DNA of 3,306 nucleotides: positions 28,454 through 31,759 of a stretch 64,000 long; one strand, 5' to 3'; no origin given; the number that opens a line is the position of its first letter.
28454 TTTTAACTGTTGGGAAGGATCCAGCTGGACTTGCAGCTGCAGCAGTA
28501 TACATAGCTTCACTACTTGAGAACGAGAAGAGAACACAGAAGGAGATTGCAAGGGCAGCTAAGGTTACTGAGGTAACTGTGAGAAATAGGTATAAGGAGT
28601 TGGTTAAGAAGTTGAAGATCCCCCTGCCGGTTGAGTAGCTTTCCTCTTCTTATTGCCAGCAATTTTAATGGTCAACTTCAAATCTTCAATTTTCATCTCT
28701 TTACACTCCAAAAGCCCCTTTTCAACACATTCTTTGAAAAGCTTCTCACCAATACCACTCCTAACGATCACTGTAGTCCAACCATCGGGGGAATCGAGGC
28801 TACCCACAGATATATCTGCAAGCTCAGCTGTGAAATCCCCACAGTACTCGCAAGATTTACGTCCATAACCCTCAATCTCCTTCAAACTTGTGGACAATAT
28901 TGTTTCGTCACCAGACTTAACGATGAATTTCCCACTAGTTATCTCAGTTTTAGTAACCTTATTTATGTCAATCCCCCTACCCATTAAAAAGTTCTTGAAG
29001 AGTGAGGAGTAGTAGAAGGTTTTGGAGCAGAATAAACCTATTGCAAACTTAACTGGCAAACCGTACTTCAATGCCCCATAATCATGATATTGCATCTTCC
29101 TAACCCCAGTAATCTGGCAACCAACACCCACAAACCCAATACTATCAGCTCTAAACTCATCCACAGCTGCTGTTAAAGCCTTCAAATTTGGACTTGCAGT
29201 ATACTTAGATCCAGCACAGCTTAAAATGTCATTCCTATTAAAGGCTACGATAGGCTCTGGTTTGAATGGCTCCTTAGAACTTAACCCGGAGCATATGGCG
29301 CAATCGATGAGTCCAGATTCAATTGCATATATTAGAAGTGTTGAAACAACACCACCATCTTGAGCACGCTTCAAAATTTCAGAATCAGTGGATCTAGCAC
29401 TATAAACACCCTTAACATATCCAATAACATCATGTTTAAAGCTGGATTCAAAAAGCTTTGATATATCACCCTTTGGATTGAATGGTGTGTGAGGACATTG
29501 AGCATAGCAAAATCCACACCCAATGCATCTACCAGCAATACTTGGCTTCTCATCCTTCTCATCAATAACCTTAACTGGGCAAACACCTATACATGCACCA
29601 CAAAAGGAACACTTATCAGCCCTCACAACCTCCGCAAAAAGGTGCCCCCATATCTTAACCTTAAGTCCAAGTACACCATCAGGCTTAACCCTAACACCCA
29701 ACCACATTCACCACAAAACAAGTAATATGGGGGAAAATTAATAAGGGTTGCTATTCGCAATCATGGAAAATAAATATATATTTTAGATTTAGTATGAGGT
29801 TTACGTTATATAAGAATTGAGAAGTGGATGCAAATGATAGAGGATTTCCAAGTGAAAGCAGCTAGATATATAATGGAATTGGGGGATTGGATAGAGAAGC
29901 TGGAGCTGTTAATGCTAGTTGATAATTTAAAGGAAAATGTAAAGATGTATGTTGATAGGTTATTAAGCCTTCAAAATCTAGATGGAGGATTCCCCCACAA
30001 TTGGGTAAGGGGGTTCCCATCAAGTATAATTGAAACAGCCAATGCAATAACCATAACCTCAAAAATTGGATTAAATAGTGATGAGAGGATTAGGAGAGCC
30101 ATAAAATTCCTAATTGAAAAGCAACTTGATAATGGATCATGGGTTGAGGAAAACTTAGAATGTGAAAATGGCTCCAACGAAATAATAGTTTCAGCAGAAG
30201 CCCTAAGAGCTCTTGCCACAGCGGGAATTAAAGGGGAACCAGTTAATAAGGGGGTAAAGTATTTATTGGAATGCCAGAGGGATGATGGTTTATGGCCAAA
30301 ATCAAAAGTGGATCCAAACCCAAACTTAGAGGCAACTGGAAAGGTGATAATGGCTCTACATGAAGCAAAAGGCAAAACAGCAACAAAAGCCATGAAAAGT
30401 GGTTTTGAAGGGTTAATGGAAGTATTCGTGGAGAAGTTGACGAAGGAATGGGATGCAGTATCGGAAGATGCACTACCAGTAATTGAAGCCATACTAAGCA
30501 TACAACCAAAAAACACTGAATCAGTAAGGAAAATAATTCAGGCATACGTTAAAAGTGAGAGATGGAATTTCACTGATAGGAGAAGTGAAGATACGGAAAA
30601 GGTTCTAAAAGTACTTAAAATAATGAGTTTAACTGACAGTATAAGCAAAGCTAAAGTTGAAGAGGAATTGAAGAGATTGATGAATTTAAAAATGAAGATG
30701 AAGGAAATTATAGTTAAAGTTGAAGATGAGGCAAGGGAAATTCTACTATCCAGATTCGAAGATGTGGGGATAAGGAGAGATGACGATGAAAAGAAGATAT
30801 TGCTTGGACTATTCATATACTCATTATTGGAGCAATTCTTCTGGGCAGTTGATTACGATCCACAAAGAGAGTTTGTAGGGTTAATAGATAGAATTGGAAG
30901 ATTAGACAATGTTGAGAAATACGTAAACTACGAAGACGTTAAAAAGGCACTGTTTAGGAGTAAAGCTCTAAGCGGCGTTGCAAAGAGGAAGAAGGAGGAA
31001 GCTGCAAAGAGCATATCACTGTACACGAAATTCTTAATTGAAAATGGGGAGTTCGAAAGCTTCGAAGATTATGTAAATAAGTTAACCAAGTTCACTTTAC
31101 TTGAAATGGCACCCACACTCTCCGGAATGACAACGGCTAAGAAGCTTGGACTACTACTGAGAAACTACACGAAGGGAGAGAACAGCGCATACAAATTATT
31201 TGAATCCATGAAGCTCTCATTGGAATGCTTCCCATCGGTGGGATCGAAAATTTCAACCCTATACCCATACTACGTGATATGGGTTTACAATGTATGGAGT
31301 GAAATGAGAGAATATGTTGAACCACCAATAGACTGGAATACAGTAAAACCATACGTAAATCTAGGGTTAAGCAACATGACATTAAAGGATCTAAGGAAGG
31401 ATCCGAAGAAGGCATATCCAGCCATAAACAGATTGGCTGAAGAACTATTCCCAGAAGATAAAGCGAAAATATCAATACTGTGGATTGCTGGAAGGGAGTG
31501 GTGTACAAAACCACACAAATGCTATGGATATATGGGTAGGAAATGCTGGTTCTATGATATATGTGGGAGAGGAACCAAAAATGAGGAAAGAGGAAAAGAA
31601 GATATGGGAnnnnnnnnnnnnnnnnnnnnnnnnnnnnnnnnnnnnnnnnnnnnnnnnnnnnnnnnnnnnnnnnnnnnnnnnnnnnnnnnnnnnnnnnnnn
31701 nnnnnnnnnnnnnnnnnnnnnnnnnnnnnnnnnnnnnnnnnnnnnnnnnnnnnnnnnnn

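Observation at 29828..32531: Overlapping pair of paralogous genes with EndoIII-like iron-sulfur C-termini, one fused to prenyltransferase/terpene-cyclase-type repeats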

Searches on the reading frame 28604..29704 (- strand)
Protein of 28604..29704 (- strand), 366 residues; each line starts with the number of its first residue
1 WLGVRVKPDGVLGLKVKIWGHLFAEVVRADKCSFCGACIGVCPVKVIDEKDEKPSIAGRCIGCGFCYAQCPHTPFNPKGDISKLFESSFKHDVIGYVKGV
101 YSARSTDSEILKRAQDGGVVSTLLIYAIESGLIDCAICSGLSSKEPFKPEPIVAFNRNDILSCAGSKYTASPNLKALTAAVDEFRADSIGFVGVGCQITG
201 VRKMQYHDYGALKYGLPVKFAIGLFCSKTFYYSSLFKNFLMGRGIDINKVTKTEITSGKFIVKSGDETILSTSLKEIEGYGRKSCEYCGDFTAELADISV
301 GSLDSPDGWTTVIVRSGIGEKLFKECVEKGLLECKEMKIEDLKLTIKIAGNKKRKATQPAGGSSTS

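Call 22: search_protein_families(library=pfam, proteins=[window:28604-29704:-], max_evalue=0.00001)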
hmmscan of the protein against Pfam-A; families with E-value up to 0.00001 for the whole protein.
window:28604-29704:- (366 aa): 7 families
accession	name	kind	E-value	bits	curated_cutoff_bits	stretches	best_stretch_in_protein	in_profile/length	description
PF04432.18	FrhB_FdhB_C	-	1.2e-42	145.8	23.3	1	188-338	3-148/150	Coenzyme F420 hydrogenase/dehydrogenase, beta subunit C terminus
PF04422.18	FrhB_FdhB_N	-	1.4e-27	96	22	1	100-177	1-77/78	Coenzyme F420 hydrogenase/dehydrogenase, beta subunit N-term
PF12838.12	Fer4_7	-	7.5e-09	36.4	27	0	26-46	32-52/52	4Fe-4S dicluster domain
PF00037.32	Fer4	-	3.9e-08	33.2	21.1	0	26-47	2-23/24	4Fe-4S binding domain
PF13183.11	Fer4_8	-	1.1e-07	32.7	27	0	58-86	3-22/68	4Fe-4S dicluster domain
PF13237.11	Fer4_10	-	4.8e-07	30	25.5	1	27-71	4-53/53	4Fe-4S dicluster domain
PF13187.11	Fer4_9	-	8e-07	29.4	27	1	31-72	1-49/52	4Fe-4S dicluster domain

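Call 68: search_protein_families(library=ncbifam, proteins=[window:28604-29704:-], max_evalue=0.001)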
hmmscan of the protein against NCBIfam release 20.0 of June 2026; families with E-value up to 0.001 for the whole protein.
window:28604-29704:- (366 aa): 34 families (the best 25 are shown)
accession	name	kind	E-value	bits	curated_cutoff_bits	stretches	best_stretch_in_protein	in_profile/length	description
NF006807.0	PRK09325.1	subfamily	1.7e-83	280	269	1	92-357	2-268/283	coenzyme F420-reducing hydrogenase subunit beta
TIGR03289.1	frhB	equivalog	1.3e-73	247.5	331.5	1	95-357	2-265/275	coenzyme F420 hydrogenase subunit beta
NF040616.1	F420_dehyd_FpoF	exception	2.6e-41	141.7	475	1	24-355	5-320/337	F420H2 dehydrogenase subunit FpoF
NF006808.0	PRK09326.1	equivalog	2.1e-40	138.7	444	1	24-355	6-321/341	F420H2 dehydrogenase subunit F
TIGR03294.1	FrhG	equivalog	3.9e-10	39.8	245.5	1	22-78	166-223/228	coenzyme F420 hydrogenase subunit gamma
NF038196.1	ferrodoxin_EFR1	subfamily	3.3e-09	37.1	75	1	29-74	183-228/242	EFR1 family ferrodoxin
NF058577.1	FdxA_fam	equivalog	4.1e-08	33.3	65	1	29-72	6-50/52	4Fe-4S ferredoxin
NF040864.1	HgcB_ferredoxin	equivalog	7.1e-08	32.2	99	1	28-73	12-59/93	mercury methylation ferredoxin HgcB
TIGR02700.1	flavo_MJ0208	hypoth_equivalog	1.8e-07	30.7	251.35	1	27-73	145-192/234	dihydromethanopterin reductase (acceptor)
NF010366.0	PRK13795.1-1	equivalog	1.9e-07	29.6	745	1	18-70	596-648/667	hypothetical protein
NF010368.0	PRK13795.1-3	equivalog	2.8e-07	29.2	588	1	25-75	582-632/635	hypothetical protein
TIGR02179.1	PorD_KorD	subfamily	3e-07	30.5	60.05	1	18-72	14-69/78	2-oxoacid:acceptor oxidoreductase, delta subunit, pyruvate/2-ketoisovalerate family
TIGR02512.1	FeFe_hydrog_A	subfamily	1e-06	27.9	405.95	0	23-53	43-73/375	[FeFe] hydrogenase, group A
NF040770.1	hetero_SS_HdrA2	exception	3.6e-06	25.4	1100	1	24-73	571-621/777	CoB-CoM heterodisulfide reductase HdrA2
NF043039.1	HgcAB_like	equivalog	5.7e-06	26.2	285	1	27-72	297-346/350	HgcAB-like fusion protein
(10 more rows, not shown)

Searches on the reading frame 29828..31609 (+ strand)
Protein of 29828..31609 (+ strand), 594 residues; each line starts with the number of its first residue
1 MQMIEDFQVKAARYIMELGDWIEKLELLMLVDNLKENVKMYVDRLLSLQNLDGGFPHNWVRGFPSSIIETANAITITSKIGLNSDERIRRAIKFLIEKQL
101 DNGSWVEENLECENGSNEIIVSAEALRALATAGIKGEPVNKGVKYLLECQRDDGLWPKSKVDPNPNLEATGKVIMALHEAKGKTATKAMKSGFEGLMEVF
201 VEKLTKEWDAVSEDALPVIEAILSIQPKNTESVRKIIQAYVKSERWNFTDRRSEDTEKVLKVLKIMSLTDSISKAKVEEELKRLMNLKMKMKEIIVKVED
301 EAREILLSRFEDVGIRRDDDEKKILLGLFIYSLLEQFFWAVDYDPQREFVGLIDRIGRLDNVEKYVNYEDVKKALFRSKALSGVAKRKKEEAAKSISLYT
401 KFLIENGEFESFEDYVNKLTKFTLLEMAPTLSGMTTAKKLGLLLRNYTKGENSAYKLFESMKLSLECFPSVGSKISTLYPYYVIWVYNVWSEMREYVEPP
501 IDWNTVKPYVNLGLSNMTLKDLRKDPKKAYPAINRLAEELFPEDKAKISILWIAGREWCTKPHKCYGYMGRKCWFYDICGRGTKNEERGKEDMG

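Call 3: search_protein_families(library=pfam, proteins=[window:29828-31609:+], max_evalue=1)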
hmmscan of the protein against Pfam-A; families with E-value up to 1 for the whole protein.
window:29828-31609:+ (594 aa): 5 families
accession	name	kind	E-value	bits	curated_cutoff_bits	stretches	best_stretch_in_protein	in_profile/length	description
PF13249.12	SQHop_cyclase_N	-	5.2e-07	29.6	26.2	1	42-135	5-90/291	Squalene-hopene cyclase N-terminal domain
PF13243.12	SQHop_cyclase_C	-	7.5e-07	28.9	26.1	1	38-159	161-287/319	Squalene-hopene cyclase C-terminal domain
PF00432.27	Prenyltrans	-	0.00068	19.6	26.5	1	24-154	38-165/304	Prenyltransferase alpha-alpha toroid domain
PF07678.20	TED_complement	-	0.02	14.4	22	1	58-109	92-137/312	A-macroglobulin TED domain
PF09492.16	Pec_lyase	-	0.057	13.1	22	0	118-158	44-83/292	Pectic acid lyase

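Call 4: search_protein_families(library=ncbifam, proteins=[window:29828-31609:+], max_evalue=1)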
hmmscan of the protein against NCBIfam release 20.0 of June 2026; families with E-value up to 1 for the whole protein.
window:29828-31609:+ (594 aa): 4 families
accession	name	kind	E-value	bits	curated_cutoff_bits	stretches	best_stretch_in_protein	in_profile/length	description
TIGR01787.1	squalene_cyclas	subfamily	2e-12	46.6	322.7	1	30-161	453-592/622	squalene/oxidosqualene cyclases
TIGR03463.1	osq_cycl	subfamily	1.6e-09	36.7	851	1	42-161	483-607/634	2,3-oxidosqualene cyclase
NF053823.1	SCO2321_fam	equivalog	6.5e-09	35.2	300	1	89-197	66-181/405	SCO2321 family membrane protein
TIGR01507.1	hopene_cyclase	equivalog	6.9e-07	28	431.1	1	35-158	473-602/640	squalene--hopene cyclase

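Call 8: search_solved_structures(query=window:29828-31609:+, max_evalue=10)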
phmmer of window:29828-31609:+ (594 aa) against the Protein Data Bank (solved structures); distinct sequences matched with E-value up to 10: 19.
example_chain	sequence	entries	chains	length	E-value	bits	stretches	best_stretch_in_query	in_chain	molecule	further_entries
7xq4_A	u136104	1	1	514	5.9e-08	34.7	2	44-177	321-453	SQHop_cyclase_C domain-containing protein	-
7xr7_A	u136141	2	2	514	7.6e-08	34.4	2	44-177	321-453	SQHop_cyclase_C domain-containing protein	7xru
7xqz_A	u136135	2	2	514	7.7e-08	34.4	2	44-177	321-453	SQHop_cyclase_C domain-containing protein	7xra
8zg0_A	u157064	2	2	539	7.9e-08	34.3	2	44-177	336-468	Squalene cyclase C-terminal domain-containing protein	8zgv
8zg1_A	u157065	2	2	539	7.9e-08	34.3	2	44-177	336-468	Squalene cyclase C-terminal domain-containing protein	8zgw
8zg5_A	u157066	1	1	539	9e-08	34.1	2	44-177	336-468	Squalene cyclase C-terminal domain-containing protein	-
1gsz_A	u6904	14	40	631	6e-07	31.4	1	42-158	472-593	SQUALENE--HOPENE CYCLASE | SQUALENE-HOPENE CYCLASE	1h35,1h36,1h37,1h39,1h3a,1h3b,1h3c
2sqc_A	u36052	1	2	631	7.4e-07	31.1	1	45-158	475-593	SQUALENE-HOPENE CYCLASE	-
3sqc_A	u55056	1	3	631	8e-07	31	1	42-158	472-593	SQUALENE--HOPENE CYCLASE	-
8j5z_A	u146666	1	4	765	7.9e-05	24.4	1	32-161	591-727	Terpene cyclase/mutase family member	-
6ij1_A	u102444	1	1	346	0.0066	18.1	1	83-196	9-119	Prenylcyclase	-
1w6k_A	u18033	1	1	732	0.1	14.2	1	88-161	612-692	LANOSTEROL SYNTHASE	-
1w6j_A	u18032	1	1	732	0.12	13.9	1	88-160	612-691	LANOSTEROL SYNTHASE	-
4d4e_A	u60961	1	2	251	0.16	13.5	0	202-280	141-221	ARMADILLO REPEAT PROTEIN ARM00016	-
5mfb_A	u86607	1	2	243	0.28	12.7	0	202-258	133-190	YIII(Dq)4CqI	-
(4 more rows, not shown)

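Call 9: find_homologous_proteins(query=window:29828-31609:+)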
Query window:29828-31609:+ (594 aa): 13 proteins with E <= 0.001 among 8000 candidates.
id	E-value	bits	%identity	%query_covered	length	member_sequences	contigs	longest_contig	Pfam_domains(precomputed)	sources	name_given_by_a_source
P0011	0.0e+0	1330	100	100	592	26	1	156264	PF13243.13,PF13249.13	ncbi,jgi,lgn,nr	ncbi:MAG: terpene cyclase/mutase family protein [Candidatus Verstraetearchaeota archaeon]|nr:terpene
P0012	0.0e+0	1174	88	98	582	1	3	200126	PF13243.13,PF13249.13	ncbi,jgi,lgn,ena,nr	ncbi:MAG: terpene cyclase/mutase family protein [archaeon GBS-70-058]|nr:terpene cyclase/mutase fami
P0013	0.0e+0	1168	87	98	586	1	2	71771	PF13243.13,PF13249.13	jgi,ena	-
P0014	0.0e+0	1156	87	98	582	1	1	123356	PF13243.13,PF13249.13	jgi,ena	-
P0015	0.0e+0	1154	87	98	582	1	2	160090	PF13243.13,PF13249.13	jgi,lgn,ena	-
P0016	0.0e+0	1152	86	98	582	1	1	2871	PF13243.13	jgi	-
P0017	7.6e-276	934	67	100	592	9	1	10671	PF13243.13,PF13249.13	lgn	-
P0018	9.9e-269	911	66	100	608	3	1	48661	PF13243.13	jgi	-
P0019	8.5e-236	802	59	99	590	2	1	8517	-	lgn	-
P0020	1.3e-191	656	64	76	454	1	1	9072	PF13243.13,PF13249.13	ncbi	ncbi:MAG: prenyltransferase/squalene oxidase repeat-containing protein, partial [Candidatus Methanom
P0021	3.0e-183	628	48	100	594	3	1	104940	PF13243.13,PF00432.28,PF13249.13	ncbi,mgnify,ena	mgnify:CR=1 FL=1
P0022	1.8e-173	596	47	99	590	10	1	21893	PF13243.13,PF00432.28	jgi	-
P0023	8.8e-166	571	45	98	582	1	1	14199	PF13243.13,PF00432.28,PF13249.13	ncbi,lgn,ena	-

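Call 49: predict_structure(alignment_id=A7)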
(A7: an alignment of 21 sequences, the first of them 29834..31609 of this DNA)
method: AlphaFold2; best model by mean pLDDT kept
length: 592 residues; sequences in the alignment: 21
mean_pLDDT: 84.9   pTM: 0.81
mean pLDDT of the five models: 84.9, 84.7, 84.6, 83.6, 80.8
residues with pLDDT >= 90: 234; 70-90: 294; 50-70: 56; < 50: 8
segments of 3 or more residues with pLDDT < 50: 109-112, 590-592
pLDDT, mean of each block of 10 residues (from residue 1): 76 91 87 78 92 89 93 91 94 95 74 76 96 93 94 88 89 90 87 81 60 77 72 77 69 83 85 90 93 93 86 86 92 73 80 89 93 81 86 95 85 93 88 88 91 90 92 89 80 81 90 87 86 90 89 79 68 82 58 42
secondary structure, 60 per line:
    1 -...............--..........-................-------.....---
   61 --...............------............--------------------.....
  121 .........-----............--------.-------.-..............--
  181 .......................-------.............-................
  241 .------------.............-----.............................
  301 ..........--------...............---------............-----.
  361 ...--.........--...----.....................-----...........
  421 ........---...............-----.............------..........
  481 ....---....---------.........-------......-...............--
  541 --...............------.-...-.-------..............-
elements in order: H2-16 H19-28 H30-45 H65-77 H84-95 H116-129 H135-146 H165-178 H181-203 H211-223 H225-241 H254-266 H272-310 H319-333 H343-354 H360-363 H366-374 H384-404 H410-428 H432-446 H452-464 H471-484 H488-491 H501-509 H517-522 H524-538 H543-557 H578-591

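Call 85: search_protein_families(library=padloc, proteins=[window:29834-31609:+], max_evalue=0.01)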
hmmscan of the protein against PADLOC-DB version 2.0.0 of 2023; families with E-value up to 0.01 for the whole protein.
window:29834-31609:+ (592 aa): 1 family
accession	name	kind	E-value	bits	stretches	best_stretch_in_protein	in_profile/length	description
PDLC03967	TmtA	-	0.0048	13.3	1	226-413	338-518/1063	-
